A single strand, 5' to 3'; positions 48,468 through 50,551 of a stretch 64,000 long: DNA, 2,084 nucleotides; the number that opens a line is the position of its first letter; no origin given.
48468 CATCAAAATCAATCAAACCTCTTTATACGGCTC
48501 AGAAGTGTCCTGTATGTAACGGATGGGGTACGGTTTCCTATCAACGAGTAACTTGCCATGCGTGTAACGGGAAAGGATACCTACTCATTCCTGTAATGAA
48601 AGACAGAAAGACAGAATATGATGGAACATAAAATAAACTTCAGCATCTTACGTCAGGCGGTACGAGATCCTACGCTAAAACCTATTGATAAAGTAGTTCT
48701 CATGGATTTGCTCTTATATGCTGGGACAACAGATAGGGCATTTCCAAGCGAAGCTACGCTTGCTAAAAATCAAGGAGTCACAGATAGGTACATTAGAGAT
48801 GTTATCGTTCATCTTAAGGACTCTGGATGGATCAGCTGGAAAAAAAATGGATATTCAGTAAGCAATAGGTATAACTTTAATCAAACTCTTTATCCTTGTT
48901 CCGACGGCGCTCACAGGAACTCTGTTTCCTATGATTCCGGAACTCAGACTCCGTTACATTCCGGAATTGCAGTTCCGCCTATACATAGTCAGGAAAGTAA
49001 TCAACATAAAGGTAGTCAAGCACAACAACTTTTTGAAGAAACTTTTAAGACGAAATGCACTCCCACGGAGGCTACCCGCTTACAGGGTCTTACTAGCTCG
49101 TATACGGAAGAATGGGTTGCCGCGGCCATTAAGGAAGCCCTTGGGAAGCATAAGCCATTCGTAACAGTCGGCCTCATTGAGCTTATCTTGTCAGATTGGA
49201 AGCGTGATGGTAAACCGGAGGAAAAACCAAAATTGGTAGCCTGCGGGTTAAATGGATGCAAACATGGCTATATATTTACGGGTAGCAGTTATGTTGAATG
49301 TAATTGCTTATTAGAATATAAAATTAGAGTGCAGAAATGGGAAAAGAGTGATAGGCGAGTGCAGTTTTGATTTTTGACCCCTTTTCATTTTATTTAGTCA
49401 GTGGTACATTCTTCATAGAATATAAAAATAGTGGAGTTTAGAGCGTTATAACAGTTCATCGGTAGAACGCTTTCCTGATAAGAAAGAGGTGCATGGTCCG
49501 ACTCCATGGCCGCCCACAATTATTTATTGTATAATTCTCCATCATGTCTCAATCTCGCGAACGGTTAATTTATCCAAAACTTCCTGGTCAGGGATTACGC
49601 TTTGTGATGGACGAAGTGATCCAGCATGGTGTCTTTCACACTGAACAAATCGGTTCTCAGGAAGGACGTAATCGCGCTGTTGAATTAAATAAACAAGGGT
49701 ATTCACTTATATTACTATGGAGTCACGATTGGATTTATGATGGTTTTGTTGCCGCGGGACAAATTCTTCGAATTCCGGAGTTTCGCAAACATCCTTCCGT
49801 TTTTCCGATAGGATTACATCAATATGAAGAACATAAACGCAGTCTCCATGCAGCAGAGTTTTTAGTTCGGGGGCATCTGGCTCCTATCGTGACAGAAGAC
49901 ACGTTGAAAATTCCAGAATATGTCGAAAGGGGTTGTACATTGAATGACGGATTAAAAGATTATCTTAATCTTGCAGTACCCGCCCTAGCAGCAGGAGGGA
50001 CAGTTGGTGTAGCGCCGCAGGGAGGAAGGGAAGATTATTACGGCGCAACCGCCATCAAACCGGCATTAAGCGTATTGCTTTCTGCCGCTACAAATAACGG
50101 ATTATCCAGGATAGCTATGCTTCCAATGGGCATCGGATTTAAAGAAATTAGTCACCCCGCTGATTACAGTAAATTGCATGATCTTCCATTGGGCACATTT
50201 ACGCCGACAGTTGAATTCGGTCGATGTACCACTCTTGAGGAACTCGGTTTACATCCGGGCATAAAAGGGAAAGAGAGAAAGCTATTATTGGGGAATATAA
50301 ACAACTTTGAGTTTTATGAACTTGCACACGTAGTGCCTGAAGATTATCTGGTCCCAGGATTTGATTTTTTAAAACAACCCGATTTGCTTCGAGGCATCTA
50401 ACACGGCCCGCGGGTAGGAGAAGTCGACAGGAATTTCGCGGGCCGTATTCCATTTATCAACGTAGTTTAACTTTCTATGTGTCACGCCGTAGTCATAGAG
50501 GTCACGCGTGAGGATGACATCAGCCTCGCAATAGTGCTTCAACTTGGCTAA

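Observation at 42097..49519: tRNA-Ile-integrated ~7.4-kb mobile element bounded by a 67-bp partial-tRNA direct repeat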

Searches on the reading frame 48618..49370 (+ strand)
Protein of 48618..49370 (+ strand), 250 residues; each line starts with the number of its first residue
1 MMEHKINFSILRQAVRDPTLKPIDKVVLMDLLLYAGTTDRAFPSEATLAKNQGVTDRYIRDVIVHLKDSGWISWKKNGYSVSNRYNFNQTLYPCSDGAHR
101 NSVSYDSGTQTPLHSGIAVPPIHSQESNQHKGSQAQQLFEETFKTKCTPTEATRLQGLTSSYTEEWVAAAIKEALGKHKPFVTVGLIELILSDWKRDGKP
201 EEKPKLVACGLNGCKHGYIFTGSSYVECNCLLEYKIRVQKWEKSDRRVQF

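Call 7: search_protein_families(library=pfam, proteins=[window:48618-49370:+], max_evalue=0.1)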
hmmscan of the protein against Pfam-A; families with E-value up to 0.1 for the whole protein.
window:48618-49370:+ (250 aa): 3 families
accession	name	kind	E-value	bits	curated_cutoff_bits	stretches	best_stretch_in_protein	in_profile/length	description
PF13730.12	HTH_36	-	2.8e-06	27.4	25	1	20-72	3-55/55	Helix-turn-helix domain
PF07261.16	DnaB_2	-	0.00023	21.3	22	1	138-198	3-63/74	Replication initiation and membrane attachment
PF21715.3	CggR_N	-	0.014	15.6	30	1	47-83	22-58/71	CggR N-terminal DNA binding domain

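Call 8: search_protein_families(library=phrogs, proteins=[window:48618-49370:+], max_evalue=0.01)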
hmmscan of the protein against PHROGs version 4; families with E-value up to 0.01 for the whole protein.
window:48618-49370:+ (250 aa): 8 families
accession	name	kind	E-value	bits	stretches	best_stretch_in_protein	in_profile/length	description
phrog_186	-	DNA, RNA and nucleotide metabolism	1e-11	46.1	1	2-198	16-234/308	DnaD-like helicase loader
phrog_270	-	DNA, RNA and nucleotide metabolism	7.3e-10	39.7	1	1-131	25-168/383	replication initiation protein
phrog_391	-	DNA, RNA and nucleotide metabolism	1.4e-07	32.5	1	18-150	13-158/298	replication initiation O-like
phrog_1032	-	DNA, RNA and nucleotide metabolism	5.1e-06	27.7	1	19-77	14-72/281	replication initiation protein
phrog_15053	-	unknown function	3e-05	24.3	1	11-83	35-107/343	-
phrog_8540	-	DNA, RNA and nucleotide metabolism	0.0019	19.4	1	21-87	16-82/196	replication initiation O-like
phrog_678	-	DNA, RNA and nucleotide metabolism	0.0038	17.8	1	4-156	53-221/346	replication initiation O-like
phrog_428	-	DNA, RNA and nucleotide metabolism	0.0067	16.6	1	2-106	79-187/455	replication initiation protein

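Call 38: search_protein_families(library=padloc, proteins=[window:48618-49370:+], max_evalue=0.01)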
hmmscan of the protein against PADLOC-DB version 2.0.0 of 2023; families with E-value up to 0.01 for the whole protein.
window:48618-49370:+ (250 aa): 0 families

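Call 39: search_protein_families(library=ncbifam, proteins=[window:48618-49370:+], max_evalue=0.01)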
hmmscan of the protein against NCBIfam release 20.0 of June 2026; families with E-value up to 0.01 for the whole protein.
window:48618-49370:+ (250 aa): 1 family
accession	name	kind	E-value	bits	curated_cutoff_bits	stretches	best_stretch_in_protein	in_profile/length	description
TIGR01446.1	DnaD_dom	domain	0.0057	16.8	24.95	0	137-198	3-64/73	DnaD domain protein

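Call 49: find_related_loci(query=window:48618-49370:+, collection=viral_contigs, flank=10000)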
Query window:48618-49370:+ (250 aa) in viral_contigs; peptide patterns used: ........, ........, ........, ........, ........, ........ (x = any residue, [..] = any of these).
7 stretches matched a pattern, but none encodes a relative of the query by tblastn (E <= 1e-3).

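Call 63: find_homologous_proteins(query=window:48618-49370:+, max_evalue=0.00001)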
Query window:48618-49370:+ (250 aa): 5 proteins with E <= 0.00001 among 472 candidates.
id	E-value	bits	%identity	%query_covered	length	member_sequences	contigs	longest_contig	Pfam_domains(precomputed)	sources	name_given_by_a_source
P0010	4.7e-169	578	100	100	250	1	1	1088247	PF13730.13,PF07261.17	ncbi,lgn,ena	-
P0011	1.0e-61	227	46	96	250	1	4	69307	PF13730.13,PF07261.17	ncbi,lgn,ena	-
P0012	1.3e-57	213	46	92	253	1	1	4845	PF13730.13,PF07261.17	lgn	-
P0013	1.3e-56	210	46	90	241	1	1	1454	PF13730.13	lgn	-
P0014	2.0e-52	196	42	97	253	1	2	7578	-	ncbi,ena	-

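Call 64: find_encoding_contigs(protein=P0011, flank=10000, max_places=4)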
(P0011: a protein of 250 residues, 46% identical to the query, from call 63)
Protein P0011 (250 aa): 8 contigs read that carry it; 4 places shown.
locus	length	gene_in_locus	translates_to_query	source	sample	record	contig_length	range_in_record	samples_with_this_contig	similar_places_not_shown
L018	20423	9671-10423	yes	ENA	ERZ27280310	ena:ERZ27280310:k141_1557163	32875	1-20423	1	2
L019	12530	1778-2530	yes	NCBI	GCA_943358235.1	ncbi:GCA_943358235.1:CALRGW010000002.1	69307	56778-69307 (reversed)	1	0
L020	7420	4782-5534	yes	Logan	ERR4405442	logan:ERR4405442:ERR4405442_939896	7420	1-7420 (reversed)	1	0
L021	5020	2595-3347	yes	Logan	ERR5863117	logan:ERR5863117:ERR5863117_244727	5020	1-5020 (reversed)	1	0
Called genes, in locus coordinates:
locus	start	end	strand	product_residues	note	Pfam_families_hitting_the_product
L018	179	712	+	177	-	PF00156:Pribosyltran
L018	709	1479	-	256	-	PF03734:YkuD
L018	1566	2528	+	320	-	-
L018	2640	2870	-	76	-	-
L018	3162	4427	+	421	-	PF13604:AAA_30, PF13245:AAA_19, PF01443:Viral_helicase1 (faint), PF09848:SLFN-g3_helicase (weak), PF18335:SH3_13 (weak), PF13538:UvrD_C_2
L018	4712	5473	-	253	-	PF00227:Proteasome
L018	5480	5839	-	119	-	-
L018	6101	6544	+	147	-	PF03592:Terminase_2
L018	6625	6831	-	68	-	PF24250:HVO_2718 (weak), PF13560:HTH_31, PF12844:HTH_19, PF13443:HTH_26, PF01381:HTH_3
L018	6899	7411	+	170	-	-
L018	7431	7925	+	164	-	-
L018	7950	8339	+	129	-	-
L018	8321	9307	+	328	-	-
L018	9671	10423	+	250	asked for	PF13730:HTH_36, PF07261:DnaB_2 (weak)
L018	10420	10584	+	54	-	-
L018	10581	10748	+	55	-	-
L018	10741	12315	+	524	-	PF00239:Resolvase, PF07508:Recombinase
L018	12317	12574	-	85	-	PF01541:GIY-YIG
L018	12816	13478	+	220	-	PF05552:MS_channel_1st_1 (weak)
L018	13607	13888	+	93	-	PF01541:GIY-YIG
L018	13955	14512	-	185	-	PF13673:Acetyltransf_10, PF00583:Acetyltransf_1 (weak), PF13508:Acetyltransf_7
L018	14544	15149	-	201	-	PF14014:DUF4230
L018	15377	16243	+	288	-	PF10137:CAP12-PCTIR_TIR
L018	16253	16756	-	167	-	-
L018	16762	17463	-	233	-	-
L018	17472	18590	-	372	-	PF27126:NmeDI_C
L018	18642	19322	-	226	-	PF13624:SurA_N_3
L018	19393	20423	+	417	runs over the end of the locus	PF05977:MFS_3 (faint), PF07690:MFS_1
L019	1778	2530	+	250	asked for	PF13730:HTH_36, PF07261:DnaB_2 (weak)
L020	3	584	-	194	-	?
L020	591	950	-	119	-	-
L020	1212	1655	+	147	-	PF03592:Terminase_2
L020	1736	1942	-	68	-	PF24250:HVO_2718 (weak), PF13560:HTH_31, PF12844:HTH_19, PF13443:HTH_26, PF01381:HTH_3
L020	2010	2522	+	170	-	-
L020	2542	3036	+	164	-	-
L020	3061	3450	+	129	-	-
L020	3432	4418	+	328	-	-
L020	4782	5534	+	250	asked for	PF13730:HTH_36, PF07261:DnaB_2 (weak)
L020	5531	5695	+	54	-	-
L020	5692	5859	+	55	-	-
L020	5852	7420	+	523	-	?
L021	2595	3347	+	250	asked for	PF13730:HTH_36, PF07261:DnaB_2 (weak)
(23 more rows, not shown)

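Call 65: find_encoding_contigs(protein=P0014, flank=10000, max_places=3)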
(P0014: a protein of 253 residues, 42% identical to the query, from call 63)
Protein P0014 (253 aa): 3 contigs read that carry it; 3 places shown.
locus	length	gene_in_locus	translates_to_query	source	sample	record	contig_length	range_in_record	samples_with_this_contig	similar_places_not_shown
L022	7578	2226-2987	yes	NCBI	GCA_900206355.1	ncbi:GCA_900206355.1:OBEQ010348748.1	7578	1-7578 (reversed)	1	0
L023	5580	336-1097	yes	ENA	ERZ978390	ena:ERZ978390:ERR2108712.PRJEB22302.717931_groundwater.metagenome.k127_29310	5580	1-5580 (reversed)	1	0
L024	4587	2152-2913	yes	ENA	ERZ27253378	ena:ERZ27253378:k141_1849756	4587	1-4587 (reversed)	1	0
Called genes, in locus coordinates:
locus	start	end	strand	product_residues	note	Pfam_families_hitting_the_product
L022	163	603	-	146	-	-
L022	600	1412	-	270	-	-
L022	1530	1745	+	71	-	PF24250:HVO_2718 (weak), PF13560:HTH_31, PF12844:HTH_19, PF01381:HTH_3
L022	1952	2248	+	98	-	-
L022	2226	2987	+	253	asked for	-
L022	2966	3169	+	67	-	-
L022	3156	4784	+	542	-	PF00239:Resolvase, PF07508:Recombinase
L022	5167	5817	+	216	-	-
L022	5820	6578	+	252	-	-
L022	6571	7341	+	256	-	-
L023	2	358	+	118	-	?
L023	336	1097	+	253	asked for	-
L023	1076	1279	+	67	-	-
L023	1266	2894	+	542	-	PF00239:Resolvase, PF07508:Recombinase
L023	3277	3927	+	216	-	-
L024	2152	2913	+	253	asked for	-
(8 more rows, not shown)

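Call 66: find_encoding_contigs(protein=P0012, flank=10000, max_places=3)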
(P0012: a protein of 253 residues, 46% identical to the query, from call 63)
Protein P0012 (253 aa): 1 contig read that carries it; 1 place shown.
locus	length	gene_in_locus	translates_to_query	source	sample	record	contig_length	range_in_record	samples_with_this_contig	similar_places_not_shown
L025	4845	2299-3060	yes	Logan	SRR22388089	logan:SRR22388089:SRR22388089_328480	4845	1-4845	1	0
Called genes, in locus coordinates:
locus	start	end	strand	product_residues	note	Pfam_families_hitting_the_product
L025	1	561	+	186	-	?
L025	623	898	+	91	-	-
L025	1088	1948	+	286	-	PF17761:DUF1016_N, PF05063:MT-A70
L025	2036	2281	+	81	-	-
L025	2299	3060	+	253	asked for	PF13730:HTH_36, PF07261:DnaB_2 (weak)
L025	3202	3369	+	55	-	-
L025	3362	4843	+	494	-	?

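Call 109: find_encoding_contigs(protein=window:48618-49370:+, flank=10000, max_places=10)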
Protein window:48618-49370:+ (250 aa): 1 contig read that carries it; 1 place shown.
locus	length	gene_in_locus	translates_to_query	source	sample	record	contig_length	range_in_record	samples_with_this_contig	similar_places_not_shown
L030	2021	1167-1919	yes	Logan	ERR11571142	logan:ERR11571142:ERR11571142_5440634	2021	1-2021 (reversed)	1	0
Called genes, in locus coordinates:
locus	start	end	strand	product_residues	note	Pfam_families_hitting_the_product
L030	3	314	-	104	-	?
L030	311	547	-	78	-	-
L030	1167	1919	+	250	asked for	PF13730:HTH_36 (weak), PF07261:DnaB_2 (faint)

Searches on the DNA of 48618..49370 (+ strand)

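Call 67: search_rna_families(sources=[L018, L022, L025, L012, L016, L017, L010, L011, L013, L015], threshold=gathering)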
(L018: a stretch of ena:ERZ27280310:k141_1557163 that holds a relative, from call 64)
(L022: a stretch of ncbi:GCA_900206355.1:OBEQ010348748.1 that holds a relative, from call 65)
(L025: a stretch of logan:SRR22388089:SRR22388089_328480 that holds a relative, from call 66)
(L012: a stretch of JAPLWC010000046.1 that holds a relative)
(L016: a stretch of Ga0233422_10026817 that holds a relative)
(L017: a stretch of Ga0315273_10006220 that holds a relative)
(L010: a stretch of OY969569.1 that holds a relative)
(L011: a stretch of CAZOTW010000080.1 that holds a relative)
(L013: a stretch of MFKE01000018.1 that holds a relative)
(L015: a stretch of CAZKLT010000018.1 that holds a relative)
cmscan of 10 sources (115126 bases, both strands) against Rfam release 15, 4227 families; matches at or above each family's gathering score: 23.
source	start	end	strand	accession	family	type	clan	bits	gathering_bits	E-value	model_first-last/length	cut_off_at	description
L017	7389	8870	+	RF00177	SSU_rRNA_bacteria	Gene; rRNA;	CL00111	1340.5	50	0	1-1533/1533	no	Bacterial small subunit ribosomal RNA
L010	13741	15330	-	RF00177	SSU_rRNA_bacteria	Gene; rRNA;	CL00111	1275.1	50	0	1-1533/1533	no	Bacterial small subunit ribosomal RNA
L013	14028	15620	-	RF00177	SSU_rRNA_bacteria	Gene; rRNA;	CL00111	1252.7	50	0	1-1533/1533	no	Bacterial small subunit ribosomal RNA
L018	12255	12326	-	RF00005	tRNA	Gene; tRNA;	CL00001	73.8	29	5.1e-14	1-71/71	no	tRNA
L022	4854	4924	+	RF00005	tRNA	Gene; tRNA;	CL00001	69.1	29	1e-12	1-71/71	no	tRNA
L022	4672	4745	-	RF00005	tRNA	Gene; tRNA;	CL00001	67.8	29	2.2e-12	1-71/71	no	tRNA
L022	7486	7558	+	RF00005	tRNA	Gene; tRNA;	CL00001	65.6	29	9e-12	1-71/71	no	tRNA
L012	5758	5829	+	RF00005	tRNA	Gene; tRNA;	CL00001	65.5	29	9.7e-12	1-71/71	no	tRNA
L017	9613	9684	+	RF00005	tRNA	Gene; tRNA;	CL00001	65.5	29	1e-11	1-71/71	no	tRNA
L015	4720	4791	-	RF00005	tRNA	Gene; tRNA;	CL00001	65.5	29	1e-11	1-71/71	no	tRNA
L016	202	273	+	RF00005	tRNA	Gene; tRNA;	CL00001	64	29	2.6e-11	1-71/71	no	tRNA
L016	16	87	+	RF00005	tRNA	Gene; tRNA;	CL00001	62.9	29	5e-11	1-71/71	no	tRNA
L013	12341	12412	-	RF00005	tRNA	Gene; tRNA;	CL00001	62.1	29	8.3e-11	1-71/71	no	tRNA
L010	11897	11969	-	RF00005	tRNA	Gene; tRNA;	CL00001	61.7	29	1.1e-10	1-71/71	no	tRNA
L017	9806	9877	+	RF00005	tRNA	Gene; tRNA;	CL00001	61.6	29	1.2e-10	1-71/71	no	tRNA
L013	11939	12010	-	RF00005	tRNA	Gene; tRNA;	CL00001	59.8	29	3.6e-10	1-71/71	no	tRNA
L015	4447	4518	-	RF00005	tRNA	Gene; tRNA;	CL00001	59.7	29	3.9e-10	1-71/71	no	tRNA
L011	2405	2476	-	RF00005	tRNA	Gene; tRNA;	CL00001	57.9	29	1.2e-09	1-71/71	no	tRNA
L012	5834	5905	+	RF00005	tRNA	Gene; tRNA;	CL00001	57.5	29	1.6e-09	1-71/71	no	tRNA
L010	11799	11870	-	RF00005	tRNA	Gene; tRNA;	CL00001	57.5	29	1.6e-09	1-71/71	no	tRNA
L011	2035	2106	-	RF00005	tRNA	Gene; tRNA;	CL00001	57.5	29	1.6e-09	1-71/71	no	tRNA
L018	13858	13930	+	RF00005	tRNA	Gene; tRNA;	CL00001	52.9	29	2.9e-08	1-71/71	no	tRNA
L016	115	178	+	RF00005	tRNA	Gene; tRNA;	CL00001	29.8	29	0.063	1-71/71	no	tRNA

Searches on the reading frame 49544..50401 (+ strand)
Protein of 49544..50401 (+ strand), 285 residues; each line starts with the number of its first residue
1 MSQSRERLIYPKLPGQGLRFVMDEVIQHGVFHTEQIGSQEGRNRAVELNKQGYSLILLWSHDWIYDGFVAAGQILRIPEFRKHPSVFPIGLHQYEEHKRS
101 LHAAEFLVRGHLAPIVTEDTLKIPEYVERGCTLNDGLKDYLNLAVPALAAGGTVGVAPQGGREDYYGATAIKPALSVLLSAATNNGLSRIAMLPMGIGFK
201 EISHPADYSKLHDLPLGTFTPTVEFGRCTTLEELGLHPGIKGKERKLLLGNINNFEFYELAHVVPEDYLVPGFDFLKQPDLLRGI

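Call 9: find_encoding_contigs(protein=window:49544-50401:+, flank=10000, max_places=10)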
Protein window:49544-50401:+ (285 aa): 3 contigs read that carry it; 2 places shown.
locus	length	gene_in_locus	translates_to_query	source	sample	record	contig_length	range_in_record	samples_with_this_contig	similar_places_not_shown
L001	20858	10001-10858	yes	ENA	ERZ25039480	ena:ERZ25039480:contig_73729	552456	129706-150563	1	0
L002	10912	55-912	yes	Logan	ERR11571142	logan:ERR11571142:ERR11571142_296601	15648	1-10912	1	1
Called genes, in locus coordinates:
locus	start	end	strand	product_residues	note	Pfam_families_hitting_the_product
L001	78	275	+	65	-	-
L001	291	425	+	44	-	-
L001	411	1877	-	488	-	PF13231:PMT_2 (weak)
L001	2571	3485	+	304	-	PF00589:Phage_integrase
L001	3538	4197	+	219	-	-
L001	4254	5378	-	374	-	PF04471:Mrr_cat, PF13156:Mrr_cat_2 (weak), PF22722:NA-iREase1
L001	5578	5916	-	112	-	-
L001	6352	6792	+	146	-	-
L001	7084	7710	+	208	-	-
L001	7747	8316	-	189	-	-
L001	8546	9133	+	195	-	-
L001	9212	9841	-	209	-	PF01988:VIT1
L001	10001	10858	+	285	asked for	-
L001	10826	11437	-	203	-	PF13482:RNase_H_2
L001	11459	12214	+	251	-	PF13489:Methyltransf_23 (weak), PF13649:Methyltransf_25, PF13847:Methyltransf_31 (weak), PF08241:Methyltransf_11, PF08242:Methyltransf_12 (weak)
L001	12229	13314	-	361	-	PF00480:ROK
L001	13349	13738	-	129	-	PF01641:SelR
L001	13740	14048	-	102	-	-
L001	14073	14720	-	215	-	PF00702:Hydrolase (weak)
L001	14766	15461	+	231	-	PF08713:DNA_alkylation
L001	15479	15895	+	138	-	PF00293:NUDIX, PF14815:NUDIX_4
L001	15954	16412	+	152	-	-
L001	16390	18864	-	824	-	PF00690:Cation_ATPase_N, PF00122:E1-E2_ATPase, PF00702:Hydrolase, PF13246:Cation_ATPase, PF08282:Hydrolase_3 (faint), PF00689:Cation_ATPase_C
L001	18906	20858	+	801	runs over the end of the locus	PF00690:Cation_ATPase_N, PF00122:E1-E2_ATPase, PF00702:Hydrolase, PF13246:Cation_ATPase, PF00689:Cation_ATPase_C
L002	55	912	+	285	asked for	-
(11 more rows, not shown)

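Call 18: find_related_loci(query=window:49544-50401:+, collection=genome_contigs, flank=10000)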
Query window:49544-50401:+ (285 aa) in genome_contigs; peptide patterns used: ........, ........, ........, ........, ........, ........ (x = any residue, [..] = any of these).
101 stretches matched a pattern, but none encodes a relative of the query by tblastn (E <= 1e-3).

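Call 29: search_protein_families(library=pfam, proteins=[window:49544-50401:+], max_evalue=0.001)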
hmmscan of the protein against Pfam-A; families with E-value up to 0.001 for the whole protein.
window:49544-50401:+ (285 aa): 0 families

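Call 39: search_protein_families(library=ncbifam, proteins=[window:49544-50401:+], max_evalue=0.01)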
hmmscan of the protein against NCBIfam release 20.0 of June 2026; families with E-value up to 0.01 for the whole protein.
window:49544-50401:+ (285 aa): 0 families

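Call 83: search_protein_families(library=phrogs, proteins=[L001:7084-7710:+, L001:6352-6792:+, L001:3538-4197:+, L001:7747-8316:-], max_evalue=0.001)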
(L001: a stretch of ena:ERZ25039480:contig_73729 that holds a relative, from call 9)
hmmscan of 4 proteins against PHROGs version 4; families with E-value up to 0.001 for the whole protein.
L001:7084-7710:+ (208 aa): 1 family
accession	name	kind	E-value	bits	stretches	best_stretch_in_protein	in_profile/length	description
phrog_2514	-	DNA, RNA and nucleotide metabolism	1.3e-05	25.6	1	13-146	4-150/270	DnaD-like helicase loader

L001:6352-6792:+ (146 aa): 1 family
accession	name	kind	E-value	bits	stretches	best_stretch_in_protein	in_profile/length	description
phrog_309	-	head and packaging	1.6e-06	29.3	1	38-109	165-258/319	terminase small subunit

L001:3538-4197:+ (219 aa): 0 families

L001:7747-8316:- (189 aa): 0 families
